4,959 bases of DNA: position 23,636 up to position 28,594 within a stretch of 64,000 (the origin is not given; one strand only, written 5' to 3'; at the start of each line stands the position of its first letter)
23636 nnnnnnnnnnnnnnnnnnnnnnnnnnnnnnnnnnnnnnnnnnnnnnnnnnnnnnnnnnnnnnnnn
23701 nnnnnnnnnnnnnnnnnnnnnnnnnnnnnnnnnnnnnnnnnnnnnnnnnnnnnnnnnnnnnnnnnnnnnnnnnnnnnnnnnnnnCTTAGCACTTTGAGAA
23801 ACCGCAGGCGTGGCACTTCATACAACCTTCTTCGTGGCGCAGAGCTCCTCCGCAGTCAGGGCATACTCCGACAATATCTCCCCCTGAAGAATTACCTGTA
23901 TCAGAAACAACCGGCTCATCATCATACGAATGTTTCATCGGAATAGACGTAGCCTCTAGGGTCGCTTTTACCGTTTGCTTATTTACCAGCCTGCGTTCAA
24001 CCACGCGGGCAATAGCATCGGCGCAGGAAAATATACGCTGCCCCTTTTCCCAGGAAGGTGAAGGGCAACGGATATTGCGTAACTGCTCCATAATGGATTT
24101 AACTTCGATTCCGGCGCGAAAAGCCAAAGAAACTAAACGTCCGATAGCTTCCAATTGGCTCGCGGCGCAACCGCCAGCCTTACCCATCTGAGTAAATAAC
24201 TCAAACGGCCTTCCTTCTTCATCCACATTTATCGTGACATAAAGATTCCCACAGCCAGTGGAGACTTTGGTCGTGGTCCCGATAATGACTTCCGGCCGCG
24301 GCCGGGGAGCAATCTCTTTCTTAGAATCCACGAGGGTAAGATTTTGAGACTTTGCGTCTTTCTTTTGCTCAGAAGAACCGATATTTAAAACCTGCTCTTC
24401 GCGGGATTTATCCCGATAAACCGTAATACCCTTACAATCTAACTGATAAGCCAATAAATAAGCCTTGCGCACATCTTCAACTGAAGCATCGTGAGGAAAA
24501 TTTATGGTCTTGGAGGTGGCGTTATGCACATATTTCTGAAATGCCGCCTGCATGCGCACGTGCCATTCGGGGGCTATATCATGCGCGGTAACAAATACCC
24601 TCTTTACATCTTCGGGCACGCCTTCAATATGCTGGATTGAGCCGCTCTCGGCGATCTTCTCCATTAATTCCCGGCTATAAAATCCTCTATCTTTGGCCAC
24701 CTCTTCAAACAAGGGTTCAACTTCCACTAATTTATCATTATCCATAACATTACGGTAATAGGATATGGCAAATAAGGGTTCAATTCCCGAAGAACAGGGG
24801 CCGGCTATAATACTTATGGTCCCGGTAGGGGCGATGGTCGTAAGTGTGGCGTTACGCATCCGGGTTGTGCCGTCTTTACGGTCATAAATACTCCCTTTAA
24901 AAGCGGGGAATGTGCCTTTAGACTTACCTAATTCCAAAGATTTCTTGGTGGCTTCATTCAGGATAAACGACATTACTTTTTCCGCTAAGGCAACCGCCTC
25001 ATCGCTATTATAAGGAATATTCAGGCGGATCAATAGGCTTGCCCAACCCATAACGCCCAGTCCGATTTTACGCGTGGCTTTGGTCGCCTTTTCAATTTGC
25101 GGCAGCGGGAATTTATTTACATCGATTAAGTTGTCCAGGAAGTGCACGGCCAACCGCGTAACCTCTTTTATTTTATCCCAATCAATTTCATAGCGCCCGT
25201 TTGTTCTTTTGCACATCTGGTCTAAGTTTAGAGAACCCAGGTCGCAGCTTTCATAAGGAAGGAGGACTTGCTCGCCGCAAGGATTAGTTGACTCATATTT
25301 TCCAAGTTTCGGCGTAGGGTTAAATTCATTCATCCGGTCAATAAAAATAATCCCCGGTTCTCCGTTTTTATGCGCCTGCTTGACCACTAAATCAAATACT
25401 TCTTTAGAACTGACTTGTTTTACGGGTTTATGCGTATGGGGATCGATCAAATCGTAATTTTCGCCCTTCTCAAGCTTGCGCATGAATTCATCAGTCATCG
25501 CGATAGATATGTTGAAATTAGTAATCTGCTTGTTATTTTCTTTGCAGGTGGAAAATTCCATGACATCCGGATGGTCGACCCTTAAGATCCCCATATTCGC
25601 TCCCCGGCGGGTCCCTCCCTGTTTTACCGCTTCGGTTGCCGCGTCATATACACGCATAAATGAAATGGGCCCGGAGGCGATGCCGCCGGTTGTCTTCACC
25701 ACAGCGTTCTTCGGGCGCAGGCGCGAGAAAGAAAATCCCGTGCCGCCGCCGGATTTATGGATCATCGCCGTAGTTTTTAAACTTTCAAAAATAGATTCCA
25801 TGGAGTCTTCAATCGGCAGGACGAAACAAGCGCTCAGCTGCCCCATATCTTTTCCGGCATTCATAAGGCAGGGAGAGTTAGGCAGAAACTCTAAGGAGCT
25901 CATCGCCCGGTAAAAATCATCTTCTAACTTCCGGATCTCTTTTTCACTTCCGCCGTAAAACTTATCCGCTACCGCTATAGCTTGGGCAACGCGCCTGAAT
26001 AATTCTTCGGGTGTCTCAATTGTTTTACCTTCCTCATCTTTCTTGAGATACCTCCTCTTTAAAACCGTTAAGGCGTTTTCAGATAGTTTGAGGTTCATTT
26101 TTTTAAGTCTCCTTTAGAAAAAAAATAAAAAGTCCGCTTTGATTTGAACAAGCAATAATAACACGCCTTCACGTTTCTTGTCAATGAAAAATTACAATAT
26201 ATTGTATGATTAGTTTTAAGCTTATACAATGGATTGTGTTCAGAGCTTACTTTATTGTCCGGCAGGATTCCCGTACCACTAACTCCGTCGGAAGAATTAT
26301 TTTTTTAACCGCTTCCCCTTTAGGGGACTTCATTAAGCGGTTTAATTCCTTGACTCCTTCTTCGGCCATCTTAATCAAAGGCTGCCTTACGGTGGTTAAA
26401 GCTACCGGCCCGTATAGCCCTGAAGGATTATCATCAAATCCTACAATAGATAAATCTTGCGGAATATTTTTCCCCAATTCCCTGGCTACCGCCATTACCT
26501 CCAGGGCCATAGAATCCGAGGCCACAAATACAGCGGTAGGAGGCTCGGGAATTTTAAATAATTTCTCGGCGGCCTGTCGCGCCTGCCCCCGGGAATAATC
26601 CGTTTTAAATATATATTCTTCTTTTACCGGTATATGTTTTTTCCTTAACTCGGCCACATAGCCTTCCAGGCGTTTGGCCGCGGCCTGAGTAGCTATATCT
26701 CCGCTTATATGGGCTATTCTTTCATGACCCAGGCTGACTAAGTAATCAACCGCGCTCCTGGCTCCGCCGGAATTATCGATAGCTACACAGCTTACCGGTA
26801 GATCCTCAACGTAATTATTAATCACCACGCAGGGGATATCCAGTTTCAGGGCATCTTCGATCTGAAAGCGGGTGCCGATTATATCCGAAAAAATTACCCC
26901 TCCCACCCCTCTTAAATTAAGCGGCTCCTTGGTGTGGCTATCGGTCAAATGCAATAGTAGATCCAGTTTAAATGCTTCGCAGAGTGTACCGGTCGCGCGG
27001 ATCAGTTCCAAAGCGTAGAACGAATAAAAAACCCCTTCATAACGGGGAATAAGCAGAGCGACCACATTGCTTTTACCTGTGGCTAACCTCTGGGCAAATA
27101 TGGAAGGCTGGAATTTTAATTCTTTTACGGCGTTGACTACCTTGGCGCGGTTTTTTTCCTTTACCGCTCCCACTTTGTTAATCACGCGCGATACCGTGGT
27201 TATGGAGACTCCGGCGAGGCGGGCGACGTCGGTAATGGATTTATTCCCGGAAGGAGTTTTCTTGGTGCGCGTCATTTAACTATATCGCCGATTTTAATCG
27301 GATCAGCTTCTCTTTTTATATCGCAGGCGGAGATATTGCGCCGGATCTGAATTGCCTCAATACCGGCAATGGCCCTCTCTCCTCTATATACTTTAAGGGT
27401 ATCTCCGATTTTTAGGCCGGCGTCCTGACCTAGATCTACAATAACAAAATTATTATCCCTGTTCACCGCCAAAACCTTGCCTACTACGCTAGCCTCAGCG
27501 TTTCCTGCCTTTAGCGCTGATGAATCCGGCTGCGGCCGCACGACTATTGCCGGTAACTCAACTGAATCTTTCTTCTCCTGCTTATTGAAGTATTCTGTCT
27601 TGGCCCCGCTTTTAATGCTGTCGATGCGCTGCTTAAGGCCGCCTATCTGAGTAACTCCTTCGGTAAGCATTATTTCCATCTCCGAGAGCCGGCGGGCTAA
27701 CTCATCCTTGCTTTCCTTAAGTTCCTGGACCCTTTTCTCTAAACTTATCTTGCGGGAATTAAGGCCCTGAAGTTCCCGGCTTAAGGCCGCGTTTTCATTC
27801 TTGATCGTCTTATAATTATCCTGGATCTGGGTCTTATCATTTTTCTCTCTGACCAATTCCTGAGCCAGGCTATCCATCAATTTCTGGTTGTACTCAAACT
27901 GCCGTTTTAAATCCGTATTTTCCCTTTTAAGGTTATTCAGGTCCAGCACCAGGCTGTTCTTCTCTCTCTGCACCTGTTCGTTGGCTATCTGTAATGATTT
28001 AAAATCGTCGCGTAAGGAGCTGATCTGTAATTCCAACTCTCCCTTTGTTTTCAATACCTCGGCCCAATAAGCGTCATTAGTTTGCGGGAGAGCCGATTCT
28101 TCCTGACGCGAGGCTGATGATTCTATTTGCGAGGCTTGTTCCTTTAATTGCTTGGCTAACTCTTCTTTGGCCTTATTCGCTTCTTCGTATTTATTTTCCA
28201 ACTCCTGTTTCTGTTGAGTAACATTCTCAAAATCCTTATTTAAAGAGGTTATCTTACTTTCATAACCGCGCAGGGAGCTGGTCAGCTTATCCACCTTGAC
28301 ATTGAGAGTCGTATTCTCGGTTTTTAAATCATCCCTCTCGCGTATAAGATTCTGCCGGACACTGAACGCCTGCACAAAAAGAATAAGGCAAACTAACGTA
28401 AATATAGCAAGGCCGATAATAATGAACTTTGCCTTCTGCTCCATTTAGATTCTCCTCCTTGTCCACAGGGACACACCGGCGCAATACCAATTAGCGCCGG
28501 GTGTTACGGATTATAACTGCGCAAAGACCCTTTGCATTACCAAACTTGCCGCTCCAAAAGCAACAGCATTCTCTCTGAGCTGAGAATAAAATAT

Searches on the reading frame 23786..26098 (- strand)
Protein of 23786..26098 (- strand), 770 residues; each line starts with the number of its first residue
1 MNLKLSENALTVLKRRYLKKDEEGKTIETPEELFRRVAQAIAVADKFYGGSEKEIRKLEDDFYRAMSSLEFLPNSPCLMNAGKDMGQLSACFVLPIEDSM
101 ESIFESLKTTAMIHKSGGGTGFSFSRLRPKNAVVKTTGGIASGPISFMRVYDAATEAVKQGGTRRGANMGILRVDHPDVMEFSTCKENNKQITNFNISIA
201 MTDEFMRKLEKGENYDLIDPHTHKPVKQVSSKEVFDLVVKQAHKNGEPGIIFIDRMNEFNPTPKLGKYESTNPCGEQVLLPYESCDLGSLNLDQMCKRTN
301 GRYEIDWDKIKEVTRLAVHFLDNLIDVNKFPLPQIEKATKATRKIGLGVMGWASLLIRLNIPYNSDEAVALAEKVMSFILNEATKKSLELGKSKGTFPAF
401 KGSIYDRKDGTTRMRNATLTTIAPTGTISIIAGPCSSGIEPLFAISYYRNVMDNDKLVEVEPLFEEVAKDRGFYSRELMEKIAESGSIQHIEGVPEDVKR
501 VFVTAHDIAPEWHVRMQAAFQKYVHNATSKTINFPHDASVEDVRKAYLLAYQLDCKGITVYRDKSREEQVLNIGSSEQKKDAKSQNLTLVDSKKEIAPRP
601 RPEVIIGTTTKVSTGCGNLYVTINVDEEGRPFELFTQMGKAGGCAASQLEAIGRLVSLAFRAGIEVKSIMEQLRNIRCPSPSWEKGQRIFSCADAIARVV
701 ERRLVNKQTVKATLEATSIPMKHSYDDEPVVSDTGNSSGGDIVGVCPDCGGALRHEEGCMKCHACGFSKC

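Call 8: search_protein_families(library=pfam, proteins=[window:23786-26098:-])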
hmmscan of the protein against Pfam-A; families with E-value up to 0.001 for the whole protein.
window:23786-26098:- (770 aa): 3 families
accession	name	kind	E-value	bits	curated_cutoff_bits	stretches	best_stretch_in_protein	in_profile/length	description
PF02867.20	Ribonuc_red_lgC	-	1e-136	457.1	23.9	1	89-561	1-523/523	Ribonucleotide reductase, barrel domain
PF00317.26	Ribonuc_red_lgN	-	9.3e-26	90.1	28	1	4-85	2-76/77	Ribonucleotide reductase, all-alpha domain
PF12637.14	TSCPD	-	2.9e-21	76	22.8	1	611-702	6-86/88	TSCPD domain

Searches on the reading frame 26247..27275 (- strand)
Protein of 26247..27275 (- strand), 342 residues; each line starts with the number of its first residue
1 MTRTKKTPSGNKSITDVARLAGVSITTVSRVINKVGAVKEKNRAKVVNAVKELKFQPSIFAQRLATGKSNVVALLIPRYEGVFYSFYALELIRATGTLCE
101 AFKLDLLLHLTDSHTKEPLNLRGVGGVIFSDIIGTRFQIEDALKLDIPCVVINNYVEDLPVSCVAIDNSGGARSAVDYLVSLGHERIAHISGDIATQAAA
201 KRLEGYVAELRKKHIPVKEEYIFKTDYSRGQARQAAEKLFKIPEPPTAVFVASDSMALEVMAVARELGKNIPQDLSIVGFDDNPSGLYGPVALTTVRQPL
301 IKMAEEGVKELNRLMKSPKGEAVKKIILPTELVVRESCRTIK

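Call 8: search_protein_families(library=pfam, proteins=[window:26247-27275:-])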
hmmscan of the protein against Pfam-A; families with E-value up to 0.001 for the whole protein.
window:26247-27275:- (342 aa): 5 families
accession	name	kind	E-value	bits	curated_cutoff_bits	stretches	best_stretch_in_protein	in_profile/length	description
PF13377.12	Peripla_BP_3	-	1.8e-34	119.7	26.5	1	176-338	1-167/167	Periplasmic binding protein-like domain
PF00356.27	LacI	-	2.5e-16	59.6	27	1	13-58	1-46/46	Bacterial regulatory proteins, lacI family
PF00532.27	Peripla_BP_1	-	1.7e-13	51.1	22.2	1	122-281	56-224/281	Periplasmic binding proteins and sugar binding domain of LacI family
PF13407.12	Peripla_BP_4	-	3.8e-12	46.8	35.1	1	139-287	73-223/258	Periplasmic binding protein domain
PF13542.12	HTH_Tnp_ISL3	-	5.1e-05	23.1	27.4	1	11-34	26-49/51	Helix-turn-helix domain of transposase family ISL3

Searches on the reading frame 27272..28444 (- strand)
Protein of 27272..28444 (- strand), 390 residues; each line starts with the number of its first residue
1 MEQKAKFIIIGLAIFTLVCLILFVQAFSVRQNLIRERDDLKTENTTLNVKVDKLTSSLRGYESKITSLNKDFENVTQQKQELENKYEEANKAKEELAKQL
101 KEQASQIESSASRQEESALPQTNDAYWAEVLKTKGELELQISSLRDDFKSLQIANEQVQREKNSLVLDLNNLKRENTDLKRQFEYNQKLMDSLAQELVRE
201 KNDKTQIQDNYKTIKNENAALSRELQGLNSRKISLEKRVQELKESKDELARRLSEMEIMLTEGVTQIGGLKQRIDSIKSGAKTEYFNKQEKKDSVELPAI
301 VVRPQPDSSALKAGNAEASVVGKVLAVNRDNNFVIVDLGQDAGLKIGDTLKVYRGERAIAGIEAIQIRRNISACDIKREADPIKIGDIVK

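Call 8: search_protein_families(library=pfam, proteins=[window:27272-28444:-])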
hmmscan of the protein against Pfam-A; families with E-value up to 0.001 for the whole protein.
window:27272-28444:- (390 aa): 7 families
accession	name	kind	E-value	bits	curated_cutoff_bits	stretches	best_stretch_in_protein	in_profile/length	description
PF19220.6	Rod_CreS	-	2.1e-06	27.4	100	1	39-282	10-265/359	Crescentin, rod domain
PF10473.14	CENP-F_leu_zip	-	6.6e-05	23.4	34.5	0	31-106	41-116/140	Leucine-rich repeats of kinetochore protein Cenp-F/LEK1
PF24319.2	DUF7491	-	9.3e-05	23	30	0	32-113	4-85/90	Coiled-coil region of unknown function (DUF7491)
PF17675.6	APG6_N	-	0.00023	22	45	0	130-188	72-130/132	Apg6 coiled-coil region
PF18363.6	PI_PP_I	-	0.00036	21.1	28.5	0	200-255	29-84/94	Phosphoinositide phosphatase insertion domain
PF02183.23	HALZ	-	0.00065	20.2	28.1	0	137-174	3-40/43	Homeobox associated leucine zipper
PF24423.1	OVT1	-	0.00073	20.3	30.9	0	32-102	26-96/100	Major antigen, helical domain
